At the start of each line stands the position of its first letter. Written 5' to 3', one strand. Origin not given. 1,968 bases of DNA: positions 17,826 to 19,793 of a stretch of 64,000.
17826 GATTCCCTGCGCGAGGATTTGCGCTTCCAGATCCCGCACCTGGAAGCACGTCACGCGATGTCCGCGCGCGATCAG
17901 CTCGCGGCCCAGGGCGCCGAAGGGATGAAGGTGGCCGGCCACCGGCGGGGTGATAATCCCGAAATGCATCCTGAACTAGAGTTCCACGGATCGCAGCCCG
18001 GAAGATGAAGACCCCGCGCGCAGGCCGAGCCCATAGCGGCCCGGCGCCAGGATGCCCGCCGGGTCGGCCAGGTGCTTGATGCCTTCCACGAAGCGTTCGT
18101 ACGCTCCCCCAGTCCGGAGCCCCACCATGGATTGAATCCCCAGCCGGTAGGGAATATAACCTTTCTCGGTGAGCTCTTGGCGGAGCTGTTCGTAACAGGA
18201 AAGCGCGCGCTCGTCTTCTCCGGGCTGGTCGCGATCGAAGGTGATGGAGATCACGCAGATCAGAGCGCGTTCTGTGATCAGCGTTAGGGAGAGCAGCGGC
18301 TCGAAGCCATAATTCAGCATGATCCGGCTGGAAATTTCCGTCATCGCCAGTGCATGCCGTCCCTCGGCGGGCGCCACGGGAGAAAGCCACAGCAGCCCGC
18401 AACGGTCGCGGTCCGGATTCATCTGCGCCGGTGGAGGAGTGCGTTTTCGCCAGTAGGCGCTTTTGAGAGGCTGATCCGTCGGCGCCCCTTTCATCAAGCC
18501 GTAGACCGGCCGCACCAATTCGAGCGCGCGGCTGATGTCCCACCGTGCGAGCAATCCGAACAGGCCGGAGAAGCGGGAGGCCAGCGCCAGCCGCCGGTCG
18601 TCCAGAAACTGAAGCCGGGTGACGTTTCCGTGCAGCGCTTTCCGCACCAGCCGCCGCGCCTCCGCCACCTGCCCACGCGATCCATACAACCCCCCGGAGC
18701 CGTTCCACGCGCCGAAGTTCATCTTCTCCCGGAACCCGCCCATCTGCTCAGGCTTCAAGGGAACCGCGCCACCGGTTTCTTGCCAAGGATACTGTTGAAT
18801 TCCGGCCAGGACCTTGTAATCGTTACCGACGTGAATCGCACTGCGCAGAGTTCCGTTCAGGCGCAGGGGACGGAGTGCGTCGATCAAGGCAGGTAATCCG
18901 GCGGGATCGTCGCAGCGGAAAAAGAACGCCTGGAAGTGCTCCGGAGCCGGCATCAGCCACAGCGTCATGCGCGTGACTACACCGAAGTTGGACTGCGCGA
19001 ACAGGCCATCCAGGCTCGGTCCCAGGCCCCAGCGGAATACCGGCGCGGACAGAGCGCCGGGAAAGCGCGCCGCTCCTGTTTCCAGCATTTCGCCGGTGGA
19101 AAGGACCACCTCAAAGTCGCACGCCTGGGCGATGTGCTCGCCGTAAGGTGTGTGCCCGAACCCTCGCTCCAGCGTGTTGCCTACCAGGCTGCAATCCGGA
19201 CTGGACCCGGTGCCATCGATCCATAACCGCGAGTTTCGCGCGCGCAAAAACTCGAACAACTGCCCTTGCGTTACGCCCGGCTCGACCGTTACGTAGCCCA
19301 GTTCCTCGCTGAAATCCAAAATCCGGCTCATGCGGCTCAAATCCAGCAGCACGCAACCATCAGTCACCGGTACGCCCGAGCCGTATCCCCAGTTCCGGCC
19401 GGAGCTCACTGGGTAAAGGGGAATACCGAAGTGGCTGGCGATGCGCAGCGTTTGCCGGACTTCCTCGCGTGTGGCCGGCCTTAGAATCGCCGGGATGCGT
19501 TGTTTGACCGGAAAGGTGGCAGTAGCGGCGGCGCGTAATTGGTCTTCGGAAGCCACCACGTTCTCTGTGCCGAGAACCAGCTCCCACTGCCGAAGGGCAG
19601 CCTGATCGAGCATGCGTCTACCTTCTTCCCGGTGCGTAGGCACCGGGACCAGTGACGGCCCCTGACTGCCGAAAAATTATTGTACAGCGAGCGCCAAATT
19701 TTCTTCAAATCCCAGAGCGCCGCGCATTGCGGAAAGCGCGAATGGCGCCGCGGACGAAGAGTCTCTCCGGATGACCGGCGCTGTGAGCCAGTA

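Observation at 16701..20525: Compact three-gene operon: N-acyl synthase-like, FAD-linked oxidase, UDP-glycosyltransferase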

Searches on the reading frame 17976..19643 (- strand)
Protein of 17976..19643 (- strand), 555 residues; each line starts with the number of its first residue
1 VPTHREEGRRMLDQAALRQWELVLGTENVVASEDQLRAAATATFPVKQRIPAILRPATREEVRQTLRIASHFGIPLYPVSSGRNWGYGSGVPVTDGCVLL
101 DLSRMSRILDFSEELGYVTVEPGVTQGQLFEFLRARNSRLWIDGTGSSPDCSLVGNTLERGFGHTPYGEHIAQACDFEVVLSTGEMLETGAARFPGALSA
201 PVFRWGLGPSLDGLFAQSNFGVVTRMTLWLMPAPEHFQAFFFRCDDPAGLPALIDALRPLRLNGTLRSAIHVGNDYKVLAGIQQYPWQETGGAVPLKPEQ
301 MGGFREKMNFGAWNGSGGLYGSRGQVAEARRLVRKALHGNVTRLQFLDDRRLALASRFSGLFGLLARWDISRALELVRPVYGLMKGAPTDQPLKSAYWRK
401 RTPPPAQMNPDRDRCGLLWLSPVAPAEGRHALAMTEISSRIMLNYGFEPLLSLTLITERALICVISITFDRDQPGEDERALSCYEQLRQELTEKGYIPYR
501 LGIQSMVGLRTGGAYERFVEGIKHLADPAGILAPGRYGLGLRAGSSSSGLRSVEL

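Call 6: search_protein_families(library=pfam, proteins=[window:17976-19643:-], max_evalue=1)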
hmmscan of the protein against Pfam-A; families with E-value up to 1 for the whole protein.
window:17976-19643:- (555 aa): 2 families
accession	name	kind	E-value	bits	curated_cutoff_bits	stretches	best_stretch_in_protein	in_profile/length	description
PF01565.28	FAD_binding_4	-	7.7e-27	94.1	26.4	1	52-190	3-139/139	FAD binding domain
PF13374.12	TPR_10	-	0.54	10.8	27.5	0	318-337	10-29/42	Tetratricopeptide repeat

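Call 7: search_protein_families(library=ncbifam, proteins=[window:17976-19643:-], max_evalue=1)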
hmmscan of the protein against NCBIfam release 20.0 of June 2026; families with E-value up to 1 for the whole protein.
window:17976-19643:- (555 aa): 5 families
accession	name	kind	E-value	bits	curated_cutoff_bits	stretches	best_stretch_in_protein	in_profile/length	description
TIGR00387.1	glcD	equivalog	4.1e-12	45.7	567.9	1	55-239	3-179/413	glycolate oxidase subunit GlcD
NF008408.0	PRK11230.1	equivalog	2e-07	29.8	897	1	53-241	59-238/499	glycolate oxidase subunit GlcD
TIGR01678.1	FAD_lactone_ox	subfamily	9.2e-06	24.8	396.8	1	54-191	19-151/438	sugar 1,4-lactone oxidase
NF049975.1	2HglutDHaseYdiJ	equivalog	0.00013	19.9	1350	1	35-191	36-194/1018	D-2-hydroxyglutarate dehydrogenase YdiJ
TIGR01679.1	bact_FAD_ox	subfamily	0.003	16.5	292.25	1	52-139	14-94/419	FAD-linked oxidoreductase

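Call 30: search_solved_structures(query=window:17976-19643:-, max_evalue=0.001)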
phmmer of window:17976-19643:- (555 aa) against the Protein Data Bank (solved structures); distinct sequences matched with E-value up to 0.001: 44.
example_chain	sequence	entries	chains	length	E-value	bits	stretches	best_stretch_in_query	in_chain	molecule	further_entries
1wve_A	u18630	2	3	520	2.1e-83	283.8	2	16-332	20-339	4-cresol dehydrogenase [hydroxylating] flavoprotein subunit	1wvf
1dii_A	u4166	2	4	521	2.1e-83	283.8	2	16-332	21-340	P-CRESOL METHYLHYDROXYLASE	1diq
9fge_A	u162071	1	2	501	8.6e-80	271.9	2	17-338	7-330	FAD-binding oxidoreductase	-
9ffk_A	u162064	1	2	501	1.2e-79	271.4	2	17-338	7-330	FAD-binding oxidoreductase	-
8s7r_A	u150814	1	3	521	9.2e-79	268.5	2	46-324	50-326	Oxidoreductase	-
8s7t_A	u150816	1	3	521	1e-78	268.4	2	46-324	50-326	Oxidoreductase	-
8s7s_A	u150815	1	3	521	1.3e-78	268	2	46-324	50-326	Oxidoreductase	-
8s7p_A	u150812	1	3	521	1.3e-78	268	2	46-324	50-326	Oxidoreductase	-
8s7w_A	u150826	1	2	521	2.2e-78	267.3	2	46-324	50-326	Oxidoreductase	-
8s7q_A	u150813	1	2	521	2.2e-78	267.2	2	46-324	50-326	Oxidoreductase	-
8s7n_A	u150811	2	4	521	2.3e-78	267.2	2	46-324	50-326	Oxidoreductase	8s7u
9h8p_A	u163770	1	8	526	1.1e-66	228.7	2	14-336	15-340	Probable vanillyl-alcohol oxidase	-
7ywv_A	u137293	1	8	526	1.7e-66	228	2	14-336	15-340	Probable vanillyl-alcohol oxidase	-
9h8q_A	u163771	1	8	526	1.7e-66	228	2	14-336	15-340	Probable vanillyl-alcohol oxidase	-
8bam_A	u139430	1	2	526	1.7e-66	228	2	14-336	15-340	Probable vanillyl-alcohol oxidase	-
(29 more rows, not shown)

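Call 47: search_solved_structures(query=window:17976-19643:-, max_evalue=1e-79, show_alignments=3)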
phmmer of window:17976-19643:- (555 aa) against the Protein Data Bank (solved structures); distinct sequences matched with E-value up to 1e-79: 3.
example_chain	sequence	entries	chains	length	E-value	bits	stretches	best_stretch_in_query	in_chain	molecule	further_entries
1wve_A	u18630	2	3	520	2.1e-83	283.8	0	16-332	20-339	4-cresol dehydrogenase [hydroxylating] flavoprotein subunit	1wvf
1dii_A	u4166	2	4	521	2.1e-83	283.8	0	16-332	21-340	P-CRESOL METHYLHYDROXYLASE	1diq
9fge_A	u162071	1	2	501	8.6e-80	271.9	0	17-338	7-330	FAD-binding oxidoreductase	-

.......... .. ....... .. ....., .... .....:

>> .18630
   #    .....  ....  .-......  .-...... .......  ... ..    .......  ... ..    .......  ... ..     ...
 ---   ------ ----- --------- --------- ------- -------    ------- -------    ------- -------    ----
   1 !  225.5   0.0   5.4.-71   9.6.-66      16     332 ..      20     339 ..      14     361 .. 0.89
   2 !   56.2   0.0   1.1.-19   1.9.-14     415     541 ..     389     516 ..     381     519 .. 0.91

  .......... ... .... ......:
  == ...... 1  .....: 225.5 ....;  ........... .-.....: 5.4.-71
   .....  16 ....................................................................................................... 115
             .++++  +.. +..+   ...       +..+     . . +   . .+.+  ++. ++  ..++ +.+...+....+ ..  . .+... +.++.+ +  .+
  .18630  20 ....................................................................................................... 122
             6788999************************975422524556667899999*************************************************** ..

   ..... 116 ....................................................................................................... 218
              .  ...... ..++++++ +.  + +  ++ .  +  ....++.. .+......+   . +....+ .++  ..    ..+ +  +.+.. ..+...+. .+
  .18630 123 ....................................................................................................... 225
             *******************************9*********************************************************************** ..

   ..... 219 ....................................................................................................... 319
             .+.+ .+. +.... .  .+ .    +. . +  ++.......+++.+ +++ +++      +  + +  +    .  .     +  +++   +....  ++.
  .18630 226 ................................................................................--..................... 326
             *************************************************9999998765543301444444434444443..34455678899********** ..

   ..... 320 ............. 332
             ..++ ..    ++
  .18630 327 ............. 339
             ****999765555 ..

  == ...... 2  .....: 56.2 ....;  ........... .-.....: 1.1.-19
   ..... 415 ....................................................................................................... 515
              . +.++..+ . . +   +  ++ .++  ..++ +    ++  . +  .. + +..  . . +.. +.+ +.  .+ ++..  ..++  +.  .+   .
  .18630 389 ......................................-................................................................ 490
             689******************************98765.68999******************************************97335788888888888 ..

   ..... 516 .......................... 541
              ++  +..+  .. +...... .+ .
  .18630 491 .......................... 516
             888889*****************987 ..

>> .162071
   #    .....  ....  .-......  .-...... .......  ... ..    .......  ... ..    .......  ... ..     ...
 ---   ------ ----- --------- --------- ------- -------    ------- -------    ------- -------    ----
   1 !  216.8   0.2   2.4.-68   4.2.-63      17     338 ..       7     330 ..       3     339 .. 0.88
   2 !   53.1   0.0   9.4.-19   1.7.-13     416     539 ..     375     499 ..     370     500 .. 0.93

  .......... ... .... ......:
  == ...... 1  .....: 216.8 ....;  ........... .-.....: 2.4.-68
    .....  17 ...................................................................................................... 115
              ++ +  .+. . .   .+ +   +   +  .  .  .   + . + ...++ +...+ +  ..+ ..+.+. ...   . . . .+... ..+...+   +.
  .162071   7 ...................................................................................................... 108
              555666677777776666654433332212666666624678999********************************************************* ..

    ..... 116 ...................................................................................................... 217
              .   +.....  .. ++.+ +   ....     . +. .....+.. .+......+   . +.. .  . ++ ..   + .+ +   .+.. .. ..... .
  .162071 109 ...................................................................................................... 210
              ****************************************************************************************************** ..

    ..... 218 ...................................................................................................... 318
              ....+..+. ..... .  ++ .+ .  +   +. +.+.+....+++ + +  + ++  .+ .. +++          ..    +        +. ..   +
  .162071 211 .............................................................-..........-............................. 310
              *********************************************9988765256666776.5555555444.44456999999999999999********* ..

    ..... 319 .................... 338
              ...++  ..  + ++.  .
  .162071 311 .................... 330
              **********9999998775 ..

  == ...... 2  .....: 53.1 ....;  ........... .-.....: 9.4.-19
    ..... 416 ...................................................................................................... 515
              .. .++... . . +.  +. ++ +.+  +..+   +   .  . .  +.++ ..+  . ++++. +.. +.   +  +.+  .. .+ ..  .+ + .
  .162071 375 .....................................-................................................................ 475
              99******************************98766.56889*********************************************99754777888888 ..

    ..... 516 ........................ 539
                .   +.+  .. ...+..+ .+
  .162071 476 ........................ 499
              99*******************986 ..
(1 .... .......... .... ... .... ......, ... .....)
